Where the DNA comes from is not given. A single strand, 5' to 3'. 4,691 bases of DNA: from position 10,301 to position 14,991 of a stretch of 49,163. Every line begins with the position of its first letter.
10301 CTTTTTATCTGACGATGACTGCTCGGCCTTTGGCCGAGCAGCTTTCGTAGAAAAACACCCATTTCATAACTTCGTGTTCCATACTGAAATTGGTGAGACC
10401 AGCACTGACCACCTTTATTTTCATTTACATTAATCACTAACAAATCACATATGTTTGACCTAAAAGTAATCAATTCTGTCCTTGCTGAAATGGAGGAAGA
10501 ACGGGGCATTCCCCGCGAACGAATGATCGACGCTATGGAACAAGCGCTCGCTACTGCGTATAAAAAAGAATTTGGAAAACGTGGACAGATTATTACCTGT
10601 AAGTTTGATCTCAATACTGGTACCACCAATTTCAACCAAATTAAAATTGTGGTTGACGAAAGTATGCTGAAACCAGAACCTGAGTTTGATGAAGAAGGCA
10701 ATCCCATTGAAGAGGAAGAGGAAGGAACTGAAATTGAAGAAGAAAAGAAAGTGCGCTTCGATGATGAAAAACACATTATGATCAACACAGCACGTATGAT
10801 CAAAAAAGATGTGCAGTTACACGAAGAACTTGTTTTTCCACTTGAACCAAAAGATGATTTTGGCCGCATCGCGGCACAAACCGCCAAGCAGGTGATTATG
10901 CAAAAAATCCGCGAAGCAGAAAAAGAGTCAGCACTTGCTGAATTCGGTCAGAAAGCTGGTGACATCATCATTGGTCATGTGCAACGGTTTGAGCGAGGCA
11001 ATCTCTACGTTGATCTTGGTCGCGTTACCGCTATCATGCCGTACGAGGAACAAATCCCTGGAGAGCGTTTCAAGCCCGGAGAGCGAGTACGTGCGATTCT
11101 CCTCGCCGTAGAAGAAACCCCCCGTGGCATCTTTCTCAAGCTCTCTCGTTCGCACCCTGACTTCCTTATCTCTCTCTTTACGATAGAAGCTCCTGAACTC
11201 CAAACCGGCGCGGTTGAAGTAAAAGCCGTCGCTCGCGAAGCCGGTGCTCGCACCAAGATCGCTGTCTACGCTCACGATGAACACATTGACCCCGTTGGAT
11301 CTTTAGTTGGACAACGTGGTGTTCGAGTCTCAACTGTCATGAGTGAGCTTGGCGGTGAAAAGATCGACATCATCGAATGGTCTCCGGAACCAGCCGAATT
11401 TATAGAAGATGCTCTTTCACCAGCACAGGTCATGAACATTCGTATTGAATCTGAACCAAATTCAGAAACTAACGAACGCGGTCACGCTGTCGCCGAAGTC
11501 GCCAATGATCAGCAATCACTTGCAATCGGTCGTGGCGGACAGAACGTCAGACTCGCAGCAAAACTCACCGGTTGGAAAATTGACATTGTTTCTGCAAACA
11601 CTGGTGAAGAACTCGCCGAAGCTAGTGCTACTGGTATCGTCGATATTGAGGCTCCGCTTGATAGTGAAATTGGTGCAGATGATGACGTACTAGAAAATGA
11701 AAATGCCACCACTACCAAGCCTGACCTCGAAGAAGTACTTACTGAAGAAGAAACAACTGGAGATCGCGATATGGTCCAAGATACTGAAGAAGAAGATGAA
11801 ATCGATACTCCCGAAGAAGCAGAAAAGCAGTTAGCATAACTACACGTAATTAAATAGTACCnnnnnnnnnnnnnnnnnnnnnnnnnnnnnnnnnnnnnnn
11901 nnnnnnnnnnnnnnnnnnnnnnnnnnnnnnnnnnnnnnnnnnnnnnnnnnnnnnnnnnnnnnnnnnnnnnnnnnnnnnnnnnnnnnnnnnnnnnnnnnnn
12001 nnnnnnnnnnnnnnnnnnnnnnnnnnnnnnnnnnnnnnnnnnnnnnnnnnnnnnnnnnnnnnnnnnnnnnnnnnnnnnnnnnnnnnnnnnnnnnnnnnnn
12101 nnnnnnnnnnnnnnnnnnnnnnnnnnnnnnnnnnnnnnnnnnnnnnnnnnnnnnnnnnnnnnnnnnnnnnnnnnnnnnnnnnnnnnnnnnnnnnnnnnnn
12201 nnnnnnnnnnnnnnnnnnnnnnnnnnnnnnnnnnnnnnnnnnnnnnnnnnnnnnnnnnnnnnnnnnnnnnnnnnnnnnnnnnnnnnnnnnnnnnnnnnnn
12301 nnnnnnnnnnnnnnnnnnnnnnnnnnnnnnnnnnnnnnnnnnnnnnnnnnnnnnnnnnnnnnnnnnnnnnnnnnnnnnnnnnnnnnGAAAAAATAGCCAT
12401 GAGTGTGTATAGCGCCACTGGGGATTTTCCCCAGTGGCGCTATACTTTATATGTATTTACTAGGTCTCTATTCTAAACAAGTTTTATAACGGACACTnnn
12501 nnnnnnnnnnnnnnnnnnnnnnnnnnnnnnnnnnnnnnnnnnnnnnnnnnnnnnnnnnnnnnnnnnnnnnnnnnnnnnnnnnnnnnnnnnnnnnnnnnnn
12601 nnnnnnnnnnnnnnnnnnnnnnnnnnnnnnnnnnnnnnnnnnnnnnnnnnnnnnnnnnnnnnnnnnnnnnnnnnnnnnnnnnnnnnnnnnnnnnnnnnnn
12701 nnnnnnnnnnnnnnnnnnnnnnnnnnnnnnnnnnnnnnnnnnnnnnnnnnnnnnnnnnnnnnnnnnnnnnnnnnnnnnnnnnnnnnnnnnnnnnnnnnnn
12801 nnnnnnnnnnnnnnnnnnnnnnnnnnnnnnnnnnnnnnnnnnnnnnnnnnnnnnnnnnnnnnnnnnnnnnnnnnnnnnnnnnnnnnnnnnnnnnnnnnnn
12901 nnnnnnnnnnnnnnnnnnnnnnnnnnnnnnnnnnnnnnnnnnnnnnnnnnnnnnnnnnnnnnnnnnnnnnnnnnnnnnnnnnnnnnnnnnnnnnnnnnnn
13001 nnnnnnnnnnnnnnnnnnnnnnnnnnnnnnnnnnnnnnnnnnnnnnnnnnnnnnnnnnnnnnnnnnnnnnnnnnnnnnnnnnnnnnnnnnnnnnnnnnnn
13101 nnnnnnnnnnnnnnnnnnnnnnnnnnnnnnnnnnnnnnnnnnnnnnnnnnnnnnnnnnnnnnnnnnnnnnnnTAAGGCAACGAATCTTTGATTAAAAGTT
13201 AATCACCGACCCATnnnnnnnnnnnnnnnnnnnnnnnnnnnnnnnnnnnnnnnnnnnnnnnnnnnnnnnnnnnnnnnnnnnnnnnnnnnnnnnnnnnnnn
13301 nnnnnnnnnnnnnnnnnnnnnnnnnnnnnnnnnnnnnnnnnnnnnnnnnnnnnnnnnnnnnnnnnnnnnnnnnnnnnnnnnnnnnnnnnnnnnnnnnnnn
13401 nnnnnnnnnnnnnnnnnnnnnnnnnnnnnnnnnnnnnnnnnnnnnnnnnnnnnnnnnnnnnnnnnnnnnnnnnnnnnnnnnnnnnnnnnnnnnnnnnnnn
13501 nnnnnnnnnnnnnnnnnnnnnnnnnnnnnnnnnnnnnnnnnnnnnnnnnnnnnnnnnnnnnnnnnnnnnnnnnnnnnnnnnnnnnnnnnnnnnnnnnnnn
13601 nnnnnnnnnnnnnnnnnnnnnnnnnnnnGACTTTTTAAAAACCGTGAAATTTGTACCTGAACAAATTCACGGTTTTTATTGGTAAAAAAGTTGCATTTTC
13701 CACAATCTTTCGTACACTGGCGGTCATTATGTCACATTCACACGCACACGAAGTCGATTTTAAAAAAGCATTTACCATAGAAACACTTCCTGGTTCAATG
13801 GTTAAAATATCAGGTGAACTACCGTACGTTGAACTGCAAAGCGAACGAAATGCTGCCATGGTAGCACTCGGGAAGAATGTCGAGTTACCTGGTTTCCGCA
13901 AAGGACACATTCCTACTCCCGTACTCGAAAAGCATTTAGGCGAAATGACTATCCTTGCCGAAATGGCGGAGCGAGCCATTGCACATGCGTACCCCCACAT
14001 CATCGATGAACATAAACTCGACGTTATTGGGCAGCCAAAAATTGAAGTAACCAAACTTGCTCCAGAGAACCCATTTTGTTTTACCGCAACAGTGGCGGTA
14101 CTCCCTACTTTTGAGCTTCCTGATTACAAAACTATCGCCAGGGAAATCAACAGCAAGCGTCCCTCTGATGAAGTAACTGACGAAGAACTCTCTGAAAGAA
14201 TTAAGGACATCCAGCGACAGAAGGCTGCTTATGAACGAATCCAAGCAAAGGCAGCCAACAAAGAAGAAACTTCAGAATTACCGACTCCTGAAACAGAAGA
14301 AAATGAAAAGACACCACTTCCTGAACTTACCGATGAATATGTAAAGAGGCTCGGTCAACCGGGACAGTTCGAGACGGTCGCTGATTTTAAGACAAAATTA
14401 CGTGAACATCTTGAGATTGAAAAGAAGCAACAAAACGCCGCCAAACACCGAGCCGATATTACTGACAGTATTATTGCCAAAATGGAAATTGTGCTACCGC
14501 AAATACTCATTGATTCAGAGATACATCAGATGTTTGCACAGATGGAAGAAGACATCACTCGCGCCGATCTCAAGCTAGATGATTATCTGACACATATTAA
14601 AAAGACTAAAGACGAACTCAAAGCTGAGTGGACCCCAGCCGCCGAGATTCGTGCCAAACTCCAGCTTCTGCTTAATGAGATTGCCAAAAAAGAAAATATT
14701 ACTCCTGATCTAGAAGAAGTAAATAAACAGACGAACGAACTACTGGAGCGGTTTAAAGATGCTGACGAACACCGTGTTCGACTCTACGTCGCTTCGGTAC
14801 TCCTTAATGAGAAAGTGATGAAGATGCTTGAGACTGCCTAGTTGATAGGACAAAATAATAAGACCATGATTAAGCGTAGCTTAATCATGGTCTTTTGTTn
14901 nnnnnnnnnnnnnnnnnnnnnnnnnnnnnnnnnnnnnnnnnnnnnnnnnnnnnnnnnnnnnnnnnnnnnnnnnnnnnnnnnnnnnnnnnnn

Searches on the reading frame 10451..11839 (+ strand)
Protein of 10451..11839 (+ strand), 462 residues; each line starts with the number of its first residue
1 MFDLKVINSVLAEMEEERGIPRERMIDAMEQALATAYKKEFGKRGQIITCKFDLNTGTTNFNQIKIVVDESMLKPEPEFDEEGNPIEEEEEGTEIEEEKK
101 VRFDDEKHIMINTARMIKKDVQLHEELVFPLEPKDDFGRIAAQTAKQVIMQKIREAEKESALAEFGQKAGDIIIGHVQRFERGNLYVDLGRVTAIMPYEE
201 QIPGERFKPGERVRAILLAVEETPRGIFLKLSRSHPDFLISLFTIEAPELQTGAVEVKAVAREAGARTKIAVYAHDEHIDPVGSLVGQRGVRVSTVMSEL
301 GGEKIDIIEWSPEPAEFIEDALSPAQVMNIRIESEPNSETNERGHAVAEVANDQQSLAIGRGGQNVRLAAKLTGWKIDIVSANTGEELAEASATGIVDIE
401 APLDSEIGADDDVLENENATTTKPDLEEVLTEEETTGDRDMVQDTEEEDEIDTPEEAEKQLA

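Call 43: search_protein_families(library=pfam, proteins=[window:10451-11839:+], max_evalue=0.00001)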
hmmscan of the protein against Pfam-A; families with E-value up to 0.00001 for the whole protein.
window:10451-11839:+ (462 aa): 3 families
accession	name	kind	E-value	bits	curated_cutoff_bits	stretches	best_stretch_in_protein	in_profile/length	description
PF13184.12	KH_5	-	2.4e-29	101.7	27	1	264-332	1-69/69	NusA-like KH domain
PF08529.16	NusA_N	-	2.7e-28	99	23.8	1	9-159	4-119/119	NusA N-terminal domain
PF00575.29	S1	-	1.5e-06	28.9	22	1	168-230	3-72/74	S1 RNA binding domain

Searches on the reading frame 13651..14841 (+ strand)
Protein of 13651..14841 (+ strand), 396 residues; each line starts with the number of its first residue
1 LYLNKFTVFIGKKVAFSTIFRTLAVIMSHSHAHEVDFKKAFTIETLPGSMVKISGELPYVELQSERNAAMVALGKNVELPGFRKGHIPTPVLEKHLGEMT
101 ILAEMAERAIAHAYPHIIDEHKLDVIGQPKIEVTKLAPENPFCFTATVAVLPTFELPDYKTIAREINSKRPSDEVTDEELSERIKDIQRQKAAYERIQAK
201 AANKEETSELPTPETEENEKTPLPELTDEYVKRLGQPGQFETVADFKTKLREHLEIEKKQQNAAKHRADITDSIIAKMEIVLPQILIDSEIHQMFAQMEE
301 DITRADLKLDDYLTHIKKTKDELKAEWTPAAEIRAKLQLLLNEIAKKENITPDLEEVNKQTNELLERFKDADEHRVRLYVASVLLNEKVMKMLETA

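Call 43: search_protein_families(library=pfam, proteins=[window:13651-14841:+], max_evalue=0.00001)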
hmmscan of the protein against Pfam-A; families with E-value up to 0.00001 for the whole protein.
window:13651-14841:+ (396 aa): 2 families
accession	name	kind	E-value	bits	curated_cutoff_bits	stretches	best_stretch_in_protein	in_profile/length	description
PF05697.18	Trigger_N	-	9.8e-33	113.9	22.2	1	41-186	3-143/144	Bacterial trigger factor protein (TF)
PF05698.19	Trigger_C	-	4e-24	85.9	22.7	1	242-392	1-159/162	Bacterial trigger factor protein (TF) C-terminus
